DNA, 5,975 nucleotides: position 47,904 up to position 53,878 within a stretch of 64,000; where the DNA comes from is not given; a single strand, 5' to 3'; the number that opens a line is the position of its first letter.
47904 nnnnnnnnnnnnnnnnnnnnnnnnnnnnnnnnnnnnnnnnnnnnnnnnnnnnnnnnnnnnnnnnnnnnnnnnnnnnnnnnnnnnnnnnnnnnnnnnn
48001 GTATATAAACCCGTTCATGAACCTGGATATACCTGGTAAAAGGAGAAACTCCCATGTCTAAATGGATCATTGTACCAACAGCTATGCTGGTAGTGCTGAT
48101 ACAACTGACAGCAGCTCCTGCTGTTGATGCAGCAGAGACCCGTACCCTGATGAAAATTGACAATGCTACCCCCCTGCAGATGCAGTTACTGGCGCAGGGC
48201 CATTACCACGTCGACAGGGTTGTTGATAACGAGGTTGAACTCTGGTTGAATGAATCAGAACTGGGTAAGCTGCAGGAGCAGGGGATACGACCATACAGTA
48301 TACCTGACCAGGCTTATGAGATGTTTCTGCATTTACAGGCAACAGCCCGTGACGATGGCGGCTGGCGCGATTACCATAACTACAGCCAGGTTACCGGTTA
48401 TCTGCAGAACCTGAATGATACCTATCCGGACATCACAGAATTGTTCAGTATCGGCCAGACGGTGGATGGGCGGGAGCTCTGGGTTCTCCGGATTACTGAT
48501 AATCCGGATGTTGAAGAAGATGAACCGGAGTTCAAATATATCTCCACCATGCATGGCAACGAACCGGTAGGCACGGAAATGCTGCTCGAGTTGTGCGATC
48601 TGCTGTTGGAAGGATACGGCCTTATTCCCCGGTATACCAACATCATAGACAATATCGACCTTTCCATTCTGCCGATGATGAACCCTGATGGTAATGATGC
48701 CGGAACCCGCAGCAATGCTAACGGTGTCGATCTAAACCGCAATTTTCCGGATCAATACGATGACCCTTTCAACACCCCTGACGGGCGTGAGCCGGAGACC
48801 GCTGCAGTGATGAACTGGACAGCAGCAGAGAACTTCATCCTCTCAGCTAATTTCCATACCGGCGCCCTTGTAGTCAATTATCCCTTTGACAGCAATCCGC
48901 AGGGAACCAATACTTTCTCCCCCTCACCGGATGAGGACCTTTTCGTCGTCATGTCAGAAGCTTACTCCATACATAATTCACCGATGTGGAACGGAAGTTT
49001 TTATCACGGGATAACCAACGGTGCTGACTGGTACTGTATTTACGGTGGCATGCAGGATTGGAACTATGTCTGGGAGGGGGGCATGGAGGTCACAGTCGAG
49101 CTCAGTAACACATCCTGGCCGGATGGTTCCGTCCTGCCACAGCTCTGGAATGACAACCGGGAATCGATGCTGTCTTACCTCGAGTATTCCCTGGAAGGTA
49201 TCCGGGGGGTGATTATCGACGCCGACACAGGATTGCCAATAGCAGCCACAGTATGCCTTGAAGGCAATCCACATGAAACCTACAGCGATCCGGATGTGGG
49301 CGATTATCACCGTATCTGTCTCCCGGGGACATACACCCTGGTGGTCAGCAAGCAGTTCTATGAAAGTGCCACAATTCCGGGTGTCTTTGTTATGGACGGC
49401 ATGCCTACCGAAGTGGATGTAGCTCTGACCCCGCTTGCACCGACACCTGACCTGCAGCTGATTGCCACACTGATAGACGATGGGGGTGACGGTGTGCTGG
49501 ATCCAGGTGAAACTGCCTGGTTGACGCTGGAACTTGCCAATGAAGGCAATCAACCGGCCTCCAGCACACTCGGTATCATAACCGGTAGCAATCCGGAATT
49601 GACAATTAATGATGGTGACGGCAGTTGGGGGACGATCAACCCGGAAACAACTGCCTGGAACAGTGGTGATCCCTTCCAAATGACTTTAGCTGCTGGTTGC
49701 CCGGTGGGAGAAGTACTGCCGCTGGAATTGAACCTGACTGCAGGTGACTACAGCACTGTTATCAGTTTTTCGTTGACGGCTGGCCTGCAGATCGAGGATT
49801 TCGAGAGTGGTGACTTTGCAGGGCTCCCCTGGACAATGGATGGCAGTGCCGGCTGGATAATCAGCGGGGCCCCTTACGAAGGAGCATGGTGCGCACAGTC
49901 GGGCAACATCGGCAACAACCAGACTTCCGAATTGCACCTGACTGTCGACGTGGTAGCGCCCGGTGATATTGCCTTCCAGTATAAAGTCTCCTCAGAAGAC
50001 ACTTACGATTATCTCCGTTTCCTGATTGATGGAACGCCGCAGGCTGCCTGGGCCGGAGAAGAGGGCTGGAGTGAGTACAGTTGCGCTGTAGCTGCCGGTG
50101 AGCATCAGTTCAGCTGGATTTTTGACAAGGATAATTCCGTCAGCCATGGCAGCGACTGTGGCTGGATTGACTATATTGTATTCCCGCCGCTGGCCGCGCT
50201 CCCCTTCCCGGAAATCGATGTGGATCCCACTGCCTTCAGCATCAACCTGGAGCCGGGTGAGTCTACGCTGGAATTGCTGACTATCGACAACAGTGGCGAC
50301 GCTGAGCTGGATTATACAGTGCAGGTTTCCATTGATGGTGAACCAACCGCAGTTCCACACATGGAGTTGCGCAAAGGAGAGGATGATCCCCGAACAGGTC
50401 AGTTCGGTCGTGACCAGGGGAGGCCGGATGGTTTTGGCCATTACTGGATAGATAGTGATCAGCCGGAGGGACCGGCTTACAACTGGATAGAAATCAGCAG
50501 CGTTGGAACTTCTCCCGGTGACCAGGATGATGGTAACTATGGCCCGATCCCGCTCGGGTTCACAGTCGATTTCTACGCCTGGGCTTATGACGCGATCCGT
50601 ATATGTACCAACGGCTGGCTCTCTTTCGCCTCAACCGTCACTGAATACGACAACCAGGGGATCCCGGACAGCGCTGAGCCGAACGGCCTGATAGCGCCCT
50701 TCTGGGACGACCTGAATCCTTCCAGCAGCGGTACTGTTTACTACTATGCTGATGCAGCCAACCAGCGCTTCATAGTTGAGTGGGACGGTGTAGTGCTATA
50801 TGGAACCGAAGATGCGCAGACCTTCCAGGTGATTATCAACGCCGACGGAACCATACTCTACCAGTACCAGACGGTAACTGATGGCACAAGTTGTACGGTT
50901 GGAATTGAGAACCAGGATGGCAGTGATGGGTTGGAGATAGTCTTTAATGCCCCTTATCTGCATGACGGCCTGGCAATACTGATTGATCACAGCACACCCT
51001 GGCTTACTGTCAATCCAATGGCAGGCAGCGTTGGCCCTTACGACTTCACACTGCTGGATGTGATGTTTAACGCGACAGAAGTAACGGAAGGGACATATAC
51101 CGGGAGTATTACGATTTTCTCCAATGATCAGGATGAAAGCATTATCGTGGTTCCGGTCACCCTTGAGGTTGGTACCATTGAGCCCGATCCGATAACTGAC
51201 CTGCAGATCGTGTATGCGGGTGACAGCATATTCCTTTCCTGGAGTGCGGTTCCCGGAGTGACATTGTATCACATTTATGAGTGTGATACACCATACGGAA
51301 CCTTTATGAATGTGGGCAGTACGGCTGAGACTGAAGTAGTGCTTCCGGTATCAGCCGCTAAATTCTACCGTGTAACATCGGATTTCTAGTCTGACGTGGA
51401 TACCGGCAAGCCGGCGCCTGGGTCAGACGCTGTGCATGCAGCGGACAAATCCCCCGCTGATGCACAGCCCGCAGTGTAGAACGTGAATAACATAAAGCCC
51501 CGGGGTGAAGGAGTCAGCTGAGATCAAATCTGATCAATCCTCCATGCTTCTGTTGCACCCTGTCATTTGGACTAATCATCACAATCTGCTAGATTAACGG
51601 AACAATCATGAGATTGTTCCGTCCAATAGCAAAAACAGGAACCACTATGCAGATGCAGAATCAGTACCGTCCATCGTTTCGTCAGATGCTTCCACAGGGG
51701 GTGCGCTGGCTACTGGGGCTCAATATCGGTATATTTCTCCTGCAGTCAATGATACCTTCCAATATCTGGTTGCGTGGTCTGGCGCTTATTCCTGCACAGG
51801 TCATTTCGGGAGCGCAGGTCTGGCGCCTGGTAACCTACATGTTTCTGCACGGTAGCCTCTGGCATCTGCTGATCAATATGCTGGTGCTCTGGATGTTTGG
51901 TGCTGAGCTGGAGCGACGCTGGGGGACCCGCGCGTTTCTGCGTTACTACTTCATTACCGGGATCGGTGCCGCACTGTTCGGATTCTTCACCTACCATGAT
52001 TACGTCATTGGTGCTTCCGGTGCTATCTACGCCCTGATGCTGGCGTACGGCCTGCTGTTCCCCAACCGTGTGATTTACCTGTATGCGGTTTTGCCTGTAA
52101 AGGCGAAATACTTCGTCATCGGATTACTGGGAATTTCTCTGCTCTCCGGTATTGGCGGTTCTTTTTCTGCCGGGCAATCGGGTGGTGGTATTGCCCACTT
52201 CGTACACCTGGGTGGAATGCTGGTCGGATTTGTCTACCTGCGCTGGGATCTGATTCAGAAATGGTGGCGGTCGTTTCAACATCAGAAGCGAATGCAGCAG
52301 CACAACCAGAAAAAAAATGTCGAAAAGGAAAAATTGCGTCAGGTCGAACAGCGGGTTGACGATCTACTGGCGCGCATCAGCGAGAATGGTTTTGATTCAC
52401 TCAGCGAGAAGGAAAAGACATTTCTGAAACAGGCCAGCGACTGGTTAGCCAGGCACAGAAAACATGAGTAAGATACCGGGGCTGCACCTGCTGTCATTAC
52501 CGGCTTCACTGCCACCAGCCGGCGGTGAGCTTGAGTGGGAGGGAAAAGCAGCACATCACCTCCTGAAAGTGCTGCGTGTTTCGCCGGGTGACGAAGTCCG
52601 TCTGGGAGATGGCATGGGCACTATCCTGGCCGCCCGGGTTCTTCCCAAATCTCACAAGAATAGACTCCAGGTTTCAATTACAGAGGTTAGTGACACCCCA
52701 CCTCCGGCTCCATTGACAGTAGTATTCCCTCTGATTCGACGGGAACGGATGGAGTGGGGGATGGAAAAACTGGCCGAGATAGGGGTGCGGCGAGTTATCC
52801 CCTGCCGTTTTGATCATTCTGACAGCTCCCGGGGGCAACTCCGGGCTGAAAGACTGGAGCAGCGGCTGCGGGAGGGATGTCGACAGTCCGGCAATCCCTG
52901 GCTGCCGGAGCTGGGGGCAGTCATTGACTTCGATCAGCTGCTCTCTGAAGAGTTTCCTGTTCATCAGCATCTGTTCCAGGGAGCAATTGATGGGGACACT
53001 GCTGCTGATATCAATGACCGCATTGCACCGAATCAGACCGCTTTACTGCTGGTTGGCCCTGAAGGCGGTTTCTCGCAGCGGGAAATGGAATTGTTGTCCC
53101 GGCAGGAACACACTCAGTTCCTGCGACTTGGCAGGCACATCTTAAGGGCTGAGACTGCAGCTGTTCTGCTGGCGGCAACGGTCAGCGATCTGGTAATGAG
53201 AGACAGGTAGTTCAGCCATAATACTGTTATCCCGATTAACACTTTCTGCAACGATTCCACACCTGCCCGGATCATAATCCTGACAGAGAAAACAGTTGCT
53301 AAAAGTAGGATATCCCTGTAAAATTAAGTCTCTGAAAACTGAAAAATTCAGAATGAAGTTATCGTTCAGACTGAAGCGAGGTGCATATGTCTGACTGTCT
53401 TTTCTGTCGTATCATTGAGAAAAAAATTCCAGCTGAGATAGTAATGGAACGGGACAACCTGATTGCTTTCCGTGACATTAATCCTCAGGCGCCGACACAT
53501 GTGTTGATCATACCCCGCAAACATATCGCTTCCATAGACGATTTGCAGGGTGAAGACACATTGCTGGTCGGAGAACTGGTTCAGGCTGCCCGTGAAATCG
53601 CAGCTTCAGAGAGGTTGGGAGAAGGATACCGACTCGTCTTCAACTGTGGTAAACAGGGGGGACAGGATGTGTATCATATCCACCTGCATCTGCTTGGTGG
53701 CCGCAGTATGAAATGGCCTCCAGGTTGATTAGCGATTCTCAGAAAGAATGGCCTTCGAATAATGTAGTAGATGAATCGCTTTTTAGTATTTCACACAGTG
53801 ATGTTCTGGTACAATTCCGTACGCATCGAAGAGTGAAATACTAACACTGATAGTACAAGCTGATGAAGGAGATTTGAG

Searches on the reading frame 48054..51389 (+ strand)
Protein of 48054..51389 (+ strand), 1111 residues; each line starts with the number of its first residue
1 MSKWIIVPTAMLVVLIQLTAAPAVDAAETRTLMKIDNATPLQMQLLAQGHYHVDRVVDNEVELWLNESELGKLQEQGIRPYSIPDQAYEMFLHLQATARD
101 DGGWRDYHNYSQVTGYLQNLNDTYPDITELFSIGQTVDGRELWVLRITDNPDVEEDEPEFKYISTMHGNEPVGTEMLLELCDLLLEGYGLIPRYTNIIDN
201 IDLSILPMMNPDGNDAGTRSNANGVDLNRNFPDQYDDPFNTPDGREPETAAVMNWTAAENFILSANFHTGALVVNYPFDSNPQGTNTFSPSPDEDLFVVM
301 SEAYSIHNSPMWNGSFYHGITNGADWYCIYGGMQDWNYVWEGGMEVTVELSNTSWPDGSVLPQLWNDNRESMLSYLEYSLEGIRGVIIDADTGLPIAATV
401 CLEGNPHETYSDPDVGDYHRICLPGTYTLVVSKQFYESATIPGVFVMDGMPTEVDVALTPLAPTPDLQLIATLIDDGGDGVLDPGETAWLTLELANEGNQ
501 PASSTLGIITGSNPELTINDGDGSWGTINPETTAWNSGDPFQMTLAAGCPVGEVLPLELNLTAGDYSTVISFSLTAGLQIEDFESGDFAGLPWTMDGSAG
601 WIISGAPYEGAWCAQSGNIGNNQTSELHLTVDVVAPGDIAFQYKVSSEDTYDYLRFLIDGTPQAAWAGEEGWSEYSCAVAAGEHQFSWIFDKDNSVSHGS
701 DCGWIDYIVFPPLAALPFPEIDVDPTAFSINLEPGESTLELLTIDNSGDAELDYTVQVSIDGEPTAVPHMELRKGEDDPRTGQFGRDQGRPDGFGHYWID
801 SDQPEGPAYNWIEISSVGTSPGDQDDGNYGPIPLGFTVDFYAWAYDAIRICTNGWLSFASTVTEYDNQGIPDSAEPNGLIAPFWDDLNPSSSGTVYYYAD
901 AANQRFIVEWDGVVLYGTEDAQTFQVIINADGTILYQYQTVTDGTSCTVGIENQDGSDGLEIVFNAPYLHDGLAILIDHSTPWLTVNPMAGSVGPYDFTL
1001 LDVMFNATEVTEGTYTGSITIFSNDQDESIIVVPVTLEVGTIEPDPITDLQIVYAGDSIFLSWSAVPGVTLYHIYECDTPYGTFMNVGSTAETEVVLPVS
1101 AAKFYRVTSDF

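Call 22: search_protein_families(library=ncbifam, proteins=[window:48054-51389:+], max_evalue=0.00001)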
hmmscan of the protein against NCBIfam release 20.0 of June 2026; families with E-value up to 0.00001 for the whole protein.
window:48054-51389:+ (1111 aa): 1 family
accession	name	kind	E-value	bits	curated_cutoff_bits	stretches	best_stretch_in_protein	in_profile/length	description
NF007897.0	PRK10602.1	equivalog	6.9e-08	31.8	157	1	207-234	77-104/237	murein tripeptide amidase MpaA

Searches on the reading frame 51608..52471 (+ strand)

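Call 24: search_protein_families(library=ncbifam, proteins=[window:51608-52471:+], max_evalue=0.00001)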
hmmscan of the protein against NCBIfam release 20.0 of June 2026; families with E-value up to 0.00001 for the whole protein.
window:51608-52471:+ (287 aa): 3 families
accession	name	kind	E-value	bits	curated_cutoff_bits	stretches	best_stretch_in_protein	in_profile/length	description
TIGR03902.1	rhom_GG_sort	equivalog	2.5e-13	50.2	84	1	65-210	10-152/154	rhombosortase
TIGR04239.1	rhombo_GlpG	equivalog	2.7e-12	47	250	1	35-214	100-268/271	rhomboid family intramembrane serine protease GlpG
NF008155.0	PRK10907.1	equivalog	6.7e-11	42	335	1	36-217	101-271/276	rhomboid family intramembrane serine protease GlpG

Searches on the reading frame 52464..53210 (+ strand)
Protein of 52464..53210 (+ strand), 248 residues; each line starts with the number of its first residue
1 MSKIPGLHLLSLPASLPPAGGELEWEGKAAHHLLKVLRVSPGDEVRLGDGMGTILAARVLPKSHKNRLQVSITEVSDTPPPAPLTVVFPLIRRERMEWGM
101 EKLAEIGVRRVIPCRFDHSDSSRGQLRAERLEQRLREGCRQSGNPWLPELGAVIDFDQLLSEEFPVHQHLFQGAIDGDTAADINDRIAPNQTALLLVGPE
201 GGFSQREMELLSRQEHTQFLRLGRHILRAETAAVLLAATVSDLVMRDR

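Call 24: search_protein_families(library=ncbifam, proteins=[window:52464-53210:+], max_evalue=0.00001)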
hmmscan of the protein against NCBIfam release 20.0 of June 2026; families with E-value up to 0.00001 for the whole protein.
window:52464-53210:+ (248 aa): 23 families
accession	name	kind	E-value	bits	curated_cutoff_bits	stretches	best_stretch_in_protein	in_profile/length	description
NF008702.0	PRK11713.6-1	equivalog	1.7e-37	128.9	269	1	26-240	19-229/235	16S rRNA (uracil(1498)-N(3))-methyltransferase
NF008696.0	PRK11713.3-5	equivalog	2.5e-35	122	234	1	19-240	17-238/248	16S rRNA (uracil(1498)-N(3))-methyltransferase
NF008692.0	PRK11713.1-5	equivalog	3.2e-35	121.7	196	1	19-241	14-240/246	16S rRNA (uracil(1498)-N(3))-methyltransferase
NF008703.0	PRK11713.6-2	equivalog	4.4e-35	121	291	1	26-237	21-232/242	16S rRNA (uracil(1498)-N(3))-methyltransferase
TIGR00046.1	TIGR00046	subfamily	3.9e-34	118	41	1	26-241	19-234/240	RsmE family RNA methyltransferase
NF008693.0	PRK11713.2-3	equivalog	2.7e-31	108.6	210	1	15-246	10-244/246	16S rRNA (uracil(1498)-N(3))-methyltransferase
NF008705.0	PRK11713.6-4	equivalog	6.2e-30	104.2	343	1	19-241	14-235/248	16S rRNA (uracil(1498)-N(3))-methyltransferase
NF008704.0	PRK11713.6-3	equivalog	7e-29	100.7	216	1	28-239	19-219/227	16S rRNA (uracil(1498)-N(3))-methyltransferase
NF008697.0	PRK11713.4-1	equivalog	3.7e-28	98.5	234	1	24-241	21-240/250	16S rRNA (uracil(1498)-N(3))-methyltransferase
NF008706.0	PRK11713.7-1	equivalog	5.8e-28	98.3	273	1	22-239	14-225/232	16S rRNA (uracil(1498)-N(3))-methyltransferase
NF008694.0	PRK11713.3-2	equivalog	4.9e-27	94.8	234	1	21-241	20-238/245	16S rRNA (uracil(1498)-N(3))-methyltransferase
NF008711.0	PRK11713.7-6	equivalog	1.7e-25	90.1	304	1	26-243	19-241/244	16S rRNA (uracil(1498)-N(3))-methyltransferase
NF008709.0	PRK11713.7-4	equivalog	2.6e-25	89.2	292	1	23-239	16-237/246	16S rRNA (uracil(1498)-N(3))-methyltransferase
NF008707.0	PRK11713.7-2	equivalog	7.3e-25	87.6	327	1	29-239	33-248/255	16S rRNA (uracil(1498)-N(3))-methyltransferase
NF008701.0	PRK11713.5-5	equivalog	8.8e-25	87.5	215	1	84-240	68-225/228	16S rRNA (uracil(1498)-N(3))-methyltransferase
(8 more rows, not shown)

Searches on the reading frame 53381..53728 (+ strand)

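Call 24: search_protein_families(library=ncbifam, proteins=[window:53381-53728:+], max_evalue=0.00001)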
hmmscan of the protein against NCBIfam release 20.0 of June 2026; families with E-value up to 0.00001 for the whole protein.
window:53381-53728:+ (115 aa): 2 families
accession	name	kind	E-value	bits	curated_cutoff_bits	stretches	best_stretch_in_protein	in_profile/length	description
NF007965.0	PRK10687.1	equivalog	9.8e-33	112.8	206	1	5-110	4-110/119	purine nucleoside phosphoramidase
NF045834.1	M_plasma_HinT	exception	7.4e-21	74.9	130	1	7-105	1-99/102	histidine triad protein HinT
